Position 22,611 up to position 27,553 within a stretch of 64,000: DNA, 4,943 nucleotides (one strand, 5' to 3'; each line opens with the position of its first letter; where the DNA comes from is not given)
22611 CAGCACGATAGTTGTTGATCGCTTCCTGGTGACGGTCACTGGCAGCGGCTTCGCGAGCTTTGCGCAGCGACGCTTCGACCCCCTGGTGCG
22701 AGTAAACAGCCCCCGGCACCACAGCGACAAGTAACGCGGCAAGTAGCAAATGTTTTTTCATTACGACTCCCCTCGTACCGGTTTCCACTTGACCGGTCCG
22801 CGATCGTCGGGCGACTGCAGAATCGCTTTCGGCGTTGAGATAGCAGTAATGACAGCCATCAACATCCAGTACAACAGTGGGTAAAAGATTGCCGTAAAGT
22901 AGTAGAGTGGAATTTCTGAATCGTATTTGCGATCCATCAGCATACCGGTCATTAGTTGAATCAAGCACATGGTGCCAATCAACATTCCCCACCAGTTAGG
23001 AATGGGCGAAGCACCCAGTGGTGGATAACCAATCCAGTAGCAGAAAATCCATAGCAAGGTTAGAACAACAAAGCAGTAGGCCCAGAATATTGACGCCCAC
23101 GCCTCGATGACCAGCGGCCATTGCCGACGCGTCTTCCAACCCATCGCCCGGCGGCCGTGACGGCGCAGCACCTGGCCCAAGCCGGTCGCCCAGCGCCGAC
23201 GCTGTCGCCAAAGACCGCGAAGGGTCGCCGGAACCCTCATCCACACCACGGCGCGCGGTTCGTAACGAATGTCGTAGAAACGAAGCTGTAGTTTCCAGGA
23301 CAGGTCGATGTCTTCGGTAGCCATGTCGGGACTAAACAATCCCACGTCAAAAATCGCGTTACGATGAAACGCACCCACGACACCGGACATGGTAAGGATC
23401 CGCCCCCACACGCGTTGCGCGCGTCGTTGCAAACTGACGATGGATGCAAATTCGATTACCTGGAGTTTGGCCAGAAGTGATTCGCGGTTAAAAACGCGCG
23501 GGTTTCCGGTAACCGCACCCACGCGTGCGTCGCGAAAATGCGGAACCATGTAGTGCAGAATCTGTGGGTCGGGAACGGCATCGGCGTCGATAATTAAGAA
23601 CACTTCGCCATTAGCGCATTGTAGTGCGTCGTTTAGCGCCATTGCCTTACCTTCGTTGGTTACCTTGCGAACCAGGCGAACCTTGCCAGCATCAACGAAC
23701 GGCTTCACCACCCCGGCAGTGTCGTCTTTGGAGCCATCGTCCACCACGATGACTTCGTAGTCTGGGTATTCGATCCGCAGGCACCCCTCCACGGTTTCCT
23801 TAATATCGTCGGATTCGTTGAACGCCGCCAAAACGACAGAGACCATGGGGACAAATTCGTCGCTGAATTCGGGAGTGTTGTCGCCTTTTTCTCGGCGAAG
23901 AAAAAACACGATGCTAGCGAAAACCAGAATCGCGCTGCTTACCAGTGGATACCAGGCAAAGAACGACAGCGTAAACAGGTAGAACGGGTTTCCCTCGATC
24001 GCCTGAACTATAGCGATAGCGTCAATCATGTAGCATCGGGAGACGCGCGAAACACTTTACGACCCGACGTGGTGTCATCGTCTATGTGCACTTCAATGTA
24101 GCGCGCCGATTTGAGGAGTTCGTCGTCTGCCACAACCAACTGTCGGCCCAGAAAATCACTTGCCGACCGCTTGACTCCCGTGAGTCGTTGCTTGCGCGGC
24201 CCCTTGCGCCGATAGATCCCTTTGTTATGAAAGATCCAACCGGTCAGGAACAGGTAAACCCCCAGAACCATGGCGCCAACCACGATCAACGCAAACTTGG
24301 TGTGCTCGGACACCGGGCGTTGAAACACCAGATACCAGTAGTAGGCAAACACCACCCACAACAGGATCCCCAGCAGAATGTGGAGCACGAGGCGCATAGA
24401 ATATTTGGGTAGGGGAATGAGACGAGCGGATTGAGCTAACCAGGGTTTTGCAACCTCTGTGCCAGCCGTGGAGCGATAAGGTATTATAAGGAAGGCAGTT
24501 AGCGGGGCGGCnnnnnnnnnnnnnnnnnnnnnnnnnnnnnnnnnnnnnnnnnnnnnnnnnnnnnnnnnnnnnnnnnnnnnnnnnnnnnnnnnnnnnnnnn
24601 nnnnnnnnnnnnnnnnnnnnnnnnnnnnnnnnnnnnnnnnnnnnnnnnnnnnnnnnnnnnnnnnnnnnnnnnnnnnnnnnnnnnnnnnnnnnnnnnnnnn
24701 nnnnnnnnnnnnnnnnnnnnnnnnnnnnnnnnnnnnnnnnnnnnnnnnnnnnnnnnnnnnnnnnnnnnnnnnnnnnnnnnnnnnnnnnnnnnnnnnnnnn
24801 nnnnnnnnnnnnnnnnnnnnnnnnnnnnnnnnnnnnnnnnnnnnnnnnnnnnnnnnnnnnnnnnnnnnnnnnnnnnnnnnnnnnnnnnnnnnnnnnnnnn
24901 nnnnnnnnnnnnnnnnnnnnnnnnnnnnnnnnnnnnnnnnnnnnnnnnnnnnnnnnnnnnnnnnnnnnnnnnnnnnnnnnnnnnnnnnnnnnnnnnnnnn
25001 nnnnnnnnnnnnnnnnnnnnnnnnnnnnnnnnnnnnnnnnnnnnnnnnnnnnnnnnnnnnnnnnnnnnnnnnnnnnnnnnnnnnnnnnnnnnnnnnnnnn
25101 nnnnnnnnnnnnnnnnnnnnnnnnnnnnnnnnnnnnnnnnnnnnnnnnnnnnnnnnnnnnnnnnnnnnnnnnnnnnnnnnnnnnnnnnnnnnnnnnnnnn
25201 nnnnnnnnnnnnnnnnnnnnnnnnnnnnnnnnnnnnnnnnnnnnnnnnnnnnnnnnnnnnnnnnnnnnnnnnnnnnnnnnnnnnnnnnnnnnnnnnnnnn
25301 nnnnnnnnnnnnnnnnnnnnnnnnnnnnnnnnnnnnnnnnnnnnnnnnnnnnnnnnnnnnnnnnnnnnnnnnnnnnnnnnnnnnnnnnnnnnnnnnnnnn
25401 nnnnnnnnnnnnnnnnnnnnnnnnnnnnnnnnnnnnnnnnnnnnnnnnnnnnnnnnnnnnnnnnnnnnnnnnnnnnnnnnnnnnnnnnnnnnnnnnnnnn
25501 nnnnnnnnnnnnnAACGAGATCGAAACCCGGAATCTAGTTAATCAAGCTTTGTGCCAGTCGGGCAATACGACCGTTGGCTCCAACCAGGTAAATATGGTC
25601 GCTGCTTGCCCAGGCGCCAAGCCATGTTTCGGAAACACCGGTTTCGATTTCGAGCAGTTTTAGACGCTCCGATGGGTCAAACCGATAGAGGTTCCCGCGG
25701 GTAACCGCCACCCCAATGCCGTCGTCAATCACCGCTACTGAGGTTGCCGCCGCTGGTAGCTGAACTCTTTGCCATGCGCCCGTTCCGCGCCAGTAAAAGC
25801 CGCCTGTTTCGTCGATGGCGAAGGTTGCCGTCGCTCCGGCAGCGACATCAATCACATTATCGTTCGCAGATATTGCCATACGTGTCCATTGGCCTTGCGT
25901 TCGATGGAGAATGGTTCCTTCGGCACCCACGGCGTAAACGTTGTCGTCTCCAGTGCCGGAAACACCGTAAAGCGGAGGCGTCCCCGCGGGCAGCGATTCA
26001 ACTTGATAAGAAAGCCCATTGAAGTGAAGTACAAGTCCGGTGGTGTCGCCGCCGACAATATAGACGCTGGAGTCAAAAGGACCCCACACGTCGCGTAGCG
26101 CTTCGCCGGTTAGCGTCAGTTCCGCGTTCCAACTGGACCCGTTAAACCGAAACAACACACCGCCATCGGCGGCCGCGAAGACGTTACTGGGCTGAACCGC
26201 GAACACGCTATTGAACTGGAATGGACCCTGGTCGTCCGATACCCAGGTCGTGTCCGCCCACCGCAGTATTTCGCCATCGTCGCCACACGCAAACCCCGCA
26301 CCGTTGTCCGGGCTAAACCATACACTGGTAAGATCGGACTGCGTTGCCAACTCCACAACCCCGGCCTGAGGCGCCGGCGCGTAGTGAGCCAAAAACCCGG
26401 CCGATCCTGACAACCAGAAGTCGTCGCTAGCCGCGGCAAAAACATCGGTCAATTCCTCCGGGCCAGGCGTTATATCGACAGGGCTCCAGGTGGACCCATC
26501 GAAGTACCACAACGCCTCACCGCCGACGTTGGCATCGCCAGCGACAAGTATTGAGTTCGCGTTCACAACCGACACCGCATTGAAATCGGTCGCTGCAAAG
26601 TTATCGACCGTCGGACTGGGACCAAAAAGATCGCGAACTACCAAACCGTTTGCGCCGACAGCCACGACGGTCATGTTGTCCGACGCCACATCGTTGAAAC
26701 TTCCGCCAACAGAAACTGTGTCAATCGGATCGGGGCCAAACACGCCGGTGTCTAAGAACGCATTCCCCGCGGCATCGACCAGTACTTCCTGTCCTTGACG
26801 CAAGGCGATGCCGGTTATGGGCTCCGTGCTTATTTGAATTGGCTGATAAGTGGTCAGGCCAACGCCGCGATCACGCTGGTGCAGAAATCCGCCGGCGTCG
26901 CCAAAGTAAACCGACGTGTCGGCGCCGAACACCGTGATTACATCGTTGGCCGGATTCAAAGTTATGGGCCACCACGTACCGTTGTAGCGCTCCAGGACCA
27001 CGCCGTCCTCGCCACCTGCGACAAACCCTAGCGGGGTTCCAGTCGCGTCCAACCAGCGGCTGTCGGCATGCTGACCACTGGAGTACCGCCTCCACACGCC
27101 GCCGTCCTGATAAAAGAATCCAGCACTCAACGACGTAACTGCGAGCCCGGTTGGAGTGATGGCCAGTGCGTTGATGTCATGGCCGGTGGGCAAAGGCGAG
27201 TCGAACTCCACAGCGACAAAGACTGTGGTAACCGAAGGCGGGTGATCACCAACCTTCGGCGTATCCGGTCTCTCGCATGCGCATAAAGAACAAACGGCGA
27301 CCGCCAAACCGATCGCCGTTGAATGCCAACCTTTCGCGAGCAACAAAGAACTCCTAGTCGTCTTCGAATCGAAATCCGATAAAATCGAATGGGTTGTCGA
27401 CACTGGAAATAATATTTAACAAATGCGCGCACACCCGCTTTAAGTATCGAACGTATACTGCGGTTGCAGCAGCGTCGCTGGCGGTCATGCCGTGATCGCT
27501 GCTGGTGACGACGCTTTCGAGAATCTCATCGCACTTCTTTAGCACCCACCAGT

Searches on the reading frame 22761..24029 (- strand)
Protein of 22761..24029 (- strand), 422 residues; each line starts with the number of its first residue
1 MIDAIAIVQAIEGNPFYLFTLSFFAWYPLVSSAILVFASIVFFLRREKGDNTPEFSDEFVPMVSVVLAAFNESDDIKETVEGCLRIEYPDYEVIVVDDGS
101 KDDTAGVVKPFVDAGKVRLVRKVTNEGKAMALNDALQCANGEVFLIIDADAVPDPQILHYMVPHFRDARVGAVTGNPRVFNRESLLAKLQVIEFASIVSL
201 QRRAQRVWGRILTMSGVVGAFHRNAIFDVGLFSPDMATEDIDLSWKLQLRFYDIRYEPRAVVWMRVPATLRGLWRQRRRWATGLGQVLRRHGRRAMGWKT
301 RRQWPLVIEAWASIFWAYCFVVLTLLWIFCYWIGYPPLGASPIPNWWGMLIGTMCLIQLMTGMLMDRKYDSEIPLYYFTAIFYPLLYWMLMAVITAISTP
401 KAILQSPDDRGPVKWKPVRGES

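Call 54: search_protein_families(library=pfam, proteins=[window:22761-24029:-], max_evalue=0.001)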
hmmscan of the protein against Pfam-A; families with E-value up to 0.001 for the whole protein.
window:22761-24029:- (422 aa): 6 families
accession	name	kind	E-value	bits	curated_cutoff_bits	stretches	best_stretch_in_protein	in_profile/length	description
PF00535.33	Glycos_transf_2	-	3.7e-31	108.8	23.3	1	64-226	1-164/168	Glycosyl transferase family 2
PF13641.12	Glyco_tranf_2_3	-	1.1e-30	107.8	27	1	61-283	1-230/230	Glycosyltransferase like family 2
PF13632.12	Glyco_trans_2_3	-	1.6e-22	80.8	27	1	144-350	2-183/198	Glycosyl transferase family group 2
PF13506.12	Glyco_transf_21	-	6.7e-13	48.9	21.7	1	126-281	16-173/174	Glycosyl transferase family 21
PF10111.15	Glyco_tranf_2_2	-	6.4e-06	26.3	27.3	1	65-153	2-94/276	Glycosyltransferase like family 2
PF03142.21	Chitin_synth_2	-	0.00063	18.9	27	0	139-222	200-285/527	Chitin synthase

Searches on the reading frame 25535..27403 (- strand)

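Call 54: search_protein_families(library=pfam, proteins=[window:25535-27403:-], max_evalue=0.001)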
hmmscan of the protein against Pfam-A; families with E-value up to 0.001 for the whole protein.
window:25535-27403:- (622 aa): 1 family
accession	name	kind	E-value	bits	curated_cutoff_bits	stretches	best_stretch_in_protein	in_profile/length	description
PF14870.12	PSII_BNR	-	0.00012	21.9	27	0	317-382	235-302/303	Photosynthesis system II assembly factor YCF48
